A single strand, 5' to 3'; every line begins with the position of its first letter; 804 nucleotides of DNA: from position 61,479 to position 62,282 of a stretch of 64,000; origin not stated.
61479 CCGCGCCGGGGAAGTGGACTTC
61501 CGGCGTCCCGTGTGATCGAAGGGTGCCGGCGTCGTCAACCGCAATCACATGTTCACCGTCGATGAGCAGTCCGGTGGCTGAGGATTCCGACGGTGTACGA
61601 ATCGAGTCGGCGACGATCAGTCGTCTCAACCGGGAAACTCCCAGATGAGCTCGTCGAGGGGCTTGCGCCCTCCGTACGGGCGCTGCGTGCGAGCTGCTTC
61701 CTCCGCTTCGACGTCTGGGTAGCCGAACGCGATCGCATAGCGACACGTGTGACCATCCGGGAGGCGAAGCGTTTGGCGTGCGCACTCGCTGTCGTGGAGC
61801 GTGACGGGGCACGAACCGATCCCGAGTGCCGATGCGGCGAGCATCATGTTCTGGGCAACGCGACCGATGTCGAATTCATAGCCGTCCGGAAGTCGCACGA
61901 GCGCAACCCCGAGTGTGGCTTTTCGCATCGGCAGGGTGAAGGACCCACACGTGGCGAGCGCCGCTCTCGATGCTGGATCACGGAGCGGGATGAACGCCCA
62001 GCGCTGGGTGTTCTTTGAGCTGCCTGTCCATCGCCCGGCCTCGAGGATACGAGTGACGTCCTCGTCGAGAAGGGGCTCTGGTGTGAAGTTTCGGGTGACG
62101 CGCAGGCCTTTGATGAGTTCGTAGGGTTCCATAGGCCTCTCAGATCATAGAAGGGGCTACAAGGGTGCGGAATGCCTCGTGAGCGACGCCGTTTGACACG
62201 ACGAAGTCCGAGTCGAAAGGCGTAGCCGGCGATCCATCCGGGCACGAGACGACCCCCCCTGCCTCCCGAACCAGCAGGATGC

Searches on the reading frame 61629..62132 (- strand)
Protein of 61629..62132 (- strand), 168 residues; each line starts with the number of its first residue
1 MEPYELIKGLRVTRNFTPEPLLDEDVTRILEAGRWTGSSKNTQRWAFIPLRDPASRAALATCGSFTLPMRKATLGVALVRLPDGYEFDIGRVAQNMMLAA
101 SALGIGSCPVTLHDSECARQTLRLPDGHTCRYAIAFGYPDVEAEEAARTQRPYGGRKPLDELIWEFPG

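Call 54: find_encoding_contigs(protein=window:61629-62132:-, flank=10000, max_places=4)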
Protein window:61629-62132:- (168 aa): 21 contigs read that carry it; 4 places shown.
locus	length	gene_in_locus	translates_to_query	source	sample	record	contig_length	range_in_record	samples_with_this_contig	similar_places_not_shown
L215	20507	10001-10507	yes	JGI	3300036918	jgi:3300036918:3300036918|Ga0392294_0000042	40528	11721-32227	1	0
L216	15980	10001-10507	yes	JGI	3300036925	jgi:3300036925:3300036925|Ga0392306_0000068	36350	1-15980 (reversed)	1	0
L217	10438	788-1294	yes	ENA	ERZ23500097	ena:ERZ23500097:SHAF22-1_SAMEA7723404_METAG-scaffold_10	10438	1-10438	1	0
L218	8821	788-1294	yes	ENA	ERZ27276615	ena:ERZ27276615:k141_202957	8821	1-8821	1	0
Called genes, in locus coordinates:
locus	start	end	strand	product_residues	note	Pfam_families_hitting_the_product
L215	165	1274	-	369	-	PF03816:LytR_cpsA_psr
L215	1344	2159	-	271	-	PF00950:ABC-3, PF01032:FecCD (weak)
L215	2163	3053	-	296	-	PF01297:ZnuA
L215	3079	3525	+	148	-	PF01475:FUR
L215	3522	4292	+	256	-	PF00005:ABC_tran, PF02463:SMC_N (faint), PF09818:ABC_ATPase (faint), PF13555:AAA_29 (weak), PF13304:AAA_21 (weak)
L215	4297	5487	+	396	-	-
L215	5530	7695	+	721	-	-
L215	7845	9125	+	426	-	PF00202:Aminotran_3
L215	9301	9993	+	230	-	PF00459:Inositol_P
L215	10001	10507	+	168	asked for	PF00881:Nitroreductase (weak), PF14512:TM1586_NiRdase (faint), PF00881:Nitroreductase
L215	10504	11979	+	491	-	PF01979:Amidohydro_1 (faint), PF07969:Amidohydro_3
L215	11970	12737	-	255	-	PF00106:adh_short, PF08659:KR, PF13561:adh_short_C2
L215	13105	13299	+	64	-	-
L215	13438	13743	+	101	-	PF02583:Trns_repr_metal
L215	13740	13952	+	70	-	PF00403:HMA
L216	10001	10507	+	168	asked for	PF00881:Nitroreductase (weak), PF14512:TM1586_NiRdase (faint), PF00881:Nitroreductase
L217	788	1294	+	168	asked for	PF00881:Nitroreductase (weak), PF14512:TM1586_NiRdase (faint), PF00881:Nitroreductase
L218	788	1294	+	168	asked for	PF00881:Nitroreductase (weak), PF14512:TM1586_NiRdase (faint), PF00881:Nitroreductase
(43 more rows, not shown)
